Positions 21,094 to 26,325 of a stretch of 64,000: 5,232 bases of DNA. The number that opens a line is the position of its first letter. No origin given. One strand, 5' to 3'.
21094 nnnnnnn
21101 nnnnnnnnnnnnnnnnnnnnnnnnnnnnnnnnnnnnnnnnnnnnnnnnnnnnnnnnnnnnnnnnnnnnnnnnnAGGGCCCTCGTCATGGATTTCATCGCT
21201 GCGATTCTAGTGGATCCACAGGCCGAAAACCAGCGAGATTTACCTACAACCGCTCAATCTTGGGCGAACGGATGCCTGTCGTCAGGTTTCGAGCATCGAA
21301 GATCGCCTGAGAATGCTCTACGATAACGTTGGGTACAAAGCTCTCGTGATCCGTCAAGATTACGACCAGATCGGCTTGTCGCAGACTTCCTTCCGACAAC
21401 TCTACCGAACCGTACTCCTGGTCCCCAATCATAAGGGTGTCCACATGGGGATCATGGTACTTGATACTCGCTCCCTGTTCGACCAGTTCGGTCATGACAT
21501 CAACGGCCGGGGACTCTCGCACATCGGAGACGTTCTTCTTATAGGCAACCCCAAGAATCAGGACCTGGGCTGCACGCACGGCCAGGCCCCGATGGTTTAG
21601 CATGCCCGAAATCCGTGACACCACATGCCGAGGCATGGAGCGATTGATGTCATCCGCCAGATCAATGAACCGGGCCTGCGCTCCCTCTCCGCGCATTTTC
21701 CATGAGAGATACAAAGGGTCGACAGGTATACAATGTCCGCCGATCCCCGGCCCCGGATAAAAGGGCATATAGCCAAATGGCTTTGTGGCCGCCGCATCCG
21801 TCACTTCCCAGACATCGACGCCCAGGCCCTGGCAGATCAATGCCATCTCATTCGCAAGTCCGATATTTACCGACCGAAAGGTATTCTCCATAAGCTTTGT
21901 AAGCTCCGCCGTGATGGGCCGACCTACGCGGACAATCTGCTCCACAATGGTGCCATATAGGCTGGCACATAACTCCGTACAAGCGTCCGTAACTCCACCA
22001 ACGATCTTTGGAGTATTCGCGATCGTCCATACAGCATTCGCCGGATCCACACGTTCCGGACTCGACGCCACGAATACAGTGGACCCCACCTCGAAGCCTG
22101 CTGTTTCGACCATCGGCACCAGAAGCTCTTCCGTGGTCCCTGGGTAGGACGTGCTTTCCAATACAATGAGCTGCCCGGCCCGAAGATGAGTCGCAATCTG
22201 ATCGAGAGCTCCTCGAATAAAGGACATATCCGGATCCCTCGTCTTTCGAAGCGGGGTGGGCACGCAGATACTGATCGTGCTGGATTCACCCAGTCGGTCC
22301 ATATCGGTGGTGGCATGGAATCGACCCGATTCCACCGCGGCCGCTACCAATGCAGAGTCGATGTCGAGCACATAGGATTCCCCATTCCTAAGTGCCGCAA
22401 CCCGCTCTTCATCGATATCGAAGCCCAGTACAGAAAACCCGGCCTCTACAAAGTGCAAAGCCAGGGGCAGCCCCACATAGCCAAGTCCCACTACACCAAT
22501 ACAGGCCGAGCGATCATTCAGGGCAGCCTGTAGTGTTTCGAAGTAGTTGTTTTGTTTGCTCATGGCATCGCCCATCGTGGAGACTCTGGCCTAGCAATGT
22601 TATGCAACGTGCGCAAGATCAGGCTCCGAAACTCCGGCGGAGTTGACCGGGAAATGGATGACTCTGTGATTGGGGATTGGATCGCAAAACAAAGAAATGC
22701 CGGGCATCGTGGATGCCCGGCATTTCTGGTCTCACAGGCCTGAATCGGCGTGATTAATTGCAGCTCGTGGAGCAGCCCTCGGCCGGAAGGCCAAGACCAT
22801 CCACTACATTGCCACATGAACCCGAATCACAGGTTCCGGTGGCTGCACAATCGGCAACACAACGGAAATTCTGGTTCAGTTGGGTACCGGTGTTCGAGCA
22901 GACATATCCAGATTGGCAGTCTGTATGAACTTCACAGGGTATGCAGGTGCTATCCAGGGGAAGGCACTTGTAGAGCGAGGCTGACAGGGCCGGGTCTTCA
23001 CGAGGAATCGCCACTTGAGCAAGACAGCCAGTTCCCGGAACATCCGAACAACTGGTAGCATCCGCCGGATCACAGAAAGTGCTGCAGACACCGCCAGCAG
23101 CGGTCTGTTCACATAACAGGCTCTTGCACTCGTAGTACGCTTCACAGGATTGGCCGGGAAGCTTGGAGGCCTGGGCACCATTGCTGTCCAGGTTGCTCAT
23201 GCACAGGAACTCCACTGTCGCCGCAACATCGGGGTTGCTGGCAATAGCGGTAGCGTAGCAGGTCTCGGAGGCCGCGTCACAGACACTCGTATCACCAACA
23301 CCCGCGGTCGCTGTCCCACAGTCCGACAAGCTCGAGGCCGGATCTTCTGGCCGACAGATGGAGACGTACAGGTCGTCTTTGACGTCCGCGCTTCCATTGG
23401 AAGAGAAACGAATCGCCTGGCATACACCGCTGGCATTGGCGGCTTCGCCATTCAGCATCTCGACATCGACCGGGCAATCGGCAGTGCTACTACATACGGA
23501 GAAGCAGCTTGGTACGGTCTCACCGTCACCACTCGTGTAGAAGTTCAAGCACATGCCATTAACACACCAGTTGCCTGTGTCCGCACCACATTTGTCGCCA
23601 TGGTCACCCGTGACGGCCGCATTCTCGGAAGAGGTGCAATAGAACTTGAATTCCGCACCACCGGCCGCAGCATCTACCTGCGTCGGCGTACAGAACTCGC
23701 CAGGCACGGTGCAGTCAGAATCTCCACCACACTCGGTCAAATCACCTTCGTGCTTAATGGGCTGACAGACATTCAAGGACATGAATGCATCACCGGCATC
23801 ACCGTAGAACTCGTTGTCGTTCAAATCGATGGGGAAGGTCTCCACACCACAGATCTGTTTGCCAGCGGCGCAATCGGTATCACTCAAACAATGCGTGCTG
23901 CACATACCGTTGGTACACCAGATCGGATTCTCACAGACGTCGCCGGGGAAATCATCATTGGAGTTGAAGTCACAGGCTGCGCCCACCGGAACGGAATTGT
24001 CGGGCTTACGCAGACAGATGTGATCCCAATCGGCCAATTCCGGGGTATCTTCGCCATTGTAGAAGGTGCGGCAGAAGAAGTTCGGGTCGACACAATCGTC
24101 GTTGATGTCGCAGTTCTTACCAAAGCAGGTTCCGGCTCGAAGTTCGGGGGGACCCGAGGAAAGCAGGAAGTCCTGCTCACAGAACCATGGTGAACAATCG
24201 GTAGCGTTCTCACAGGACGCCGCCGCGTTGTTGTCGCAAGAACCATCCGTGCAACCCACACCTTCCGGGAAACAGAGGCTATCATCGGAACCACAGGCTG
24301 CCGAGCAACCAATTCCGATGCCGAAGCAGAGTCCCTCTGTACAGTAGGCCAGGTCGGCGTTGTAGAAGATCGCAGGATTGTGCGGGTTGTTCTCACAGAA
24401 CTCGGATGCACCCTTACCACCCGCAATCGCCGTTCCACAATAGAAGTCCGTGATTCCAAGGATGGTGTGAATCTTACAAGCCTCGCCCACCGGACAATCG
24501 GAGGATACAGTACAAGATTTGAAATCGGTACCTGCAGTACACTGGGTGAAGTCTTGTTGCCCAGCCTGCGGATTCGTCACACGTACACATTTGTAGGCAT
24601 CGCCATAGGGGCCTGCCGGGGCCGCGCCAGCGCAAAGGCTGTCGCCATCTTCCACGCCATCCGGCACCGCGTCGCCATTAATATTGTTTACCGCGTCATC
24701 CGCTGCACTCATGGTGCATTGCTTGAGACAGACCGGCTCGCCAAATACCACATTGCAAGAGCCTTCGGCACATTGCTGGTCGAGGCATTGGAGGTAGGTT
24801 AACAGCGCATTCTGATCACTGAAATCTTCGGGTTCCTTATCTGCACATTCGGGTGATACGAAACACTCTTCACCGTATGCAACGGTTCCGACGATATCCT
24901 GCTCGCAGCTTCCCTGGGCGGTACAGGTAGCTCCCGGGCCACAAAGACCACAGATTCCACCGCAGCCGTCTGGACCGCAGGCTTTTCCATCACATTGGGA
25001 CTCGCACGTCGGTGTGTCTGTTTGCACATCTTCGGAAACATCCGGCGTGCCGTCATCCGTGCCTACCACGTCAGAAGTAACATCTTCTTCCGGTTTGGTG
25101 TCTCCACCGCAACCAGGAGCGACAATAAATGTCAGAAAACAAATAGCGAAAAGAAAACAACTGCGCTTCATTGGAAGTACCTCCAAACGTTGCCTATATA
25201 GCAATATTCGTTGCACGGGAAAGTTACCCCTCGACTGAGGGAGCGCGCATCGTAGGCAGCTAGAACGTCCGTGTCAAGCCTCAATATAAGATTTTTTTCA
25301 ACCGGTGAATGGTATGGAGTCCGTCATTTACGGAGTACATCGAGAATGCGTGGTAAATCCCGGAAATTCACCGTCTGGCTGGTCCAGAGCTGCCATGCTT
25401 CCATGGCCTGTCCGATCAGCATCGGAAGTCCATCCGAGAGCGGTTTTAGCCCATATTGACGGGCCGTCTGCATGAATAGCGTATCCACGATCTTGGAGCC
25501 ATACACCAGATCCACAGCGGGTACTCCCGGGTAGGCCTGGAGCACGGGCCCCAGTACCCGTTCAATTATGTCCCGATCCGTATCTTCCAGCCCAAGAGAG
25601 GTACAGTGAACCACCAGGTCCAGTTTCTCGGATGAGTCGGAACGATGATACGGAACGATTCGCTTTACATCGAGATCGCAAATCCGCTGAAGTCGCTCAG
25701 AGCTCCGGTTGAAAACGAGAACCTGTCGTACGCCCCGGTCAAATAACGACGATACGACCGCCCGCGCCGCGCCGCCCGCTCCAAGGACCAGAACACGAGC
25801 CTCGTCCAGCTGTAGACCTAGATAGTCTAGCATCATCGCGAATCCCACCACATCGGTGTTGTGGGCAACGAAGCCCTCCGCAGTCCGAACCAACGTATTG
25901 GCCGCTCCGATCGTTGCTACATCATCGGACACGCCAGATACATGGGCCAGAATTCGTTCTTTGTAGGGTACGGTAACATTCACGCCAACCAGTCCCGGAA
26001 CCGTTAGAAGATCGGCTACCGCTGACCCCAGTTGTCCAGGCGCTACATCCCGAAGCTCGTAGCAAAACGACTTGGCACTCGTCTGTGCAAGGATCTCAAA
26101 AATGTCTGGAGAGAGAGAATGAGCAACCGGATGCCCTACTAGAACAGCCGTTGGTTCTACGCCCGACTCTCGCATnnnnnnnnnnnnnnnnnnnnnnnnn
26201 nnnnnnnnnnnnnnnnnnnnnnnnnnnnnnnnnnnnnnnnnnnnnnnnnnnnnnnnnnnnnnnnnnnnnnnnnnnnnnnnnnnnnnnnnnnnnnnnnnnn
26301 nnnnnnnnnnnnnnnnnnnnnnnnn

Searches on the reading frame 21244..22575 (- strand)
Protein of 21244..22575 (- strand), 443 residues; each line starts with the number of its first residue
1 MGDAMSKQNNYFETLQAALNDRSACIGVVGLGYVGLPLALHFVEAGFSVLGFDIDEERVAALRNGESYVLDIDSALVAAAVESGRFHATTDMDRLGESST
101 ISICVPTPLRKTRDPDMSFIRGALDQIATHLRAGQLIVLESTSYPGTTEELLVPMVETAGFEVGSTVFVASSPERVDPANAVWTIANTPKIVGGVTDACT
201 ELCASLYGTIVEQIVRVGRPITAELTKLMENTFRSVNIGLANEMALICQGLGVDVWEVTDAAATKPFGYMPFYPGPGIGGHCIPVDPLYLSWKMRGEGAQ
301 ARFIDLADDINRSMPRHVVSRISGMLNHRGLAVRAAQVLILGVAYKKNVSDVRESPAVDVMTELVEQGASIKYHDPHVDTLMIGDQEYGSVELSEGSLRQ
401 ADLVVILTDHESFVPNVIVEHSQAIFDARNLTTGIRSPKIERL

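Call 7: search_protein_families(library=pfam, proteins=[window:21244-22575:-], max_evalue=0.001)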
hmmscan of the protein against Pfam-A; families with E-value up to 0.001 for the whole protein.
window:21244-22575:- (443 aa): 4 families
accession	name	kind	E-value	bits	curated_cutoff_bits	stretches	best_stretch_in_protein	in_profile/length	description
PF03721.20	UDPG_MGDP_dh_N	-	1.3e-44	152.5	27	1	26-201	3-181/187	UDP-glucose/GDP-mannose dehydrogenase family, NAD binding domain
PF00984.24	UDPG_MGDP_dh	-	5.1e-31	107.1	25.4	1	222-312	2-93/94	UDP-glucose/GDP-mannose dehydrogenase family, central domain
PF03720.21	UDPG_MGDP_dh_C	-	2.5e-22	79.6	30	1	339-432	1-101/103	UDP-glucose/GDP-mannose dehydrogenase family, UDP binding domain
PF03446.21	NAD_binding_2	-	1.4e-08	35.4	21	1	26-152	2-104/161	NAD binding domain of 6-phosphogluconate dehydrogenase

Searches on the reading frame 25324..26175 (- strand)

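Call 7: search_protein_families(library=pfam, proteins=[window:25324-26175:-], max_evalue=0.001)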
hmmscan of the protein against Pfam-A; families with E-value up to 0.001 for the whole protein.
window:25324-26175:- (283 aa): 3 families
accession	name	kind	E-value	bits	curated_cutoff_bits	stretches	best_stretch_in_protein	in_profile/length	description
PF08501.16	Shikimate_dh_N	-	7.6e-18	65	27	1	12-95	1-83/83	Shikimate dehydrogenase substrate binding domain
PF01488.26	Shikimate_DH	-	6e-09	36.5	24.3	1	122-192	9-83/138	Shikimate / quinate 5-dehydrogenase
PF18317.6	SDH_C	-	7.8e-06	26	25.8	1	249-270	1-22/31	Shikimate 5'-dehydrogenase C-terminal domain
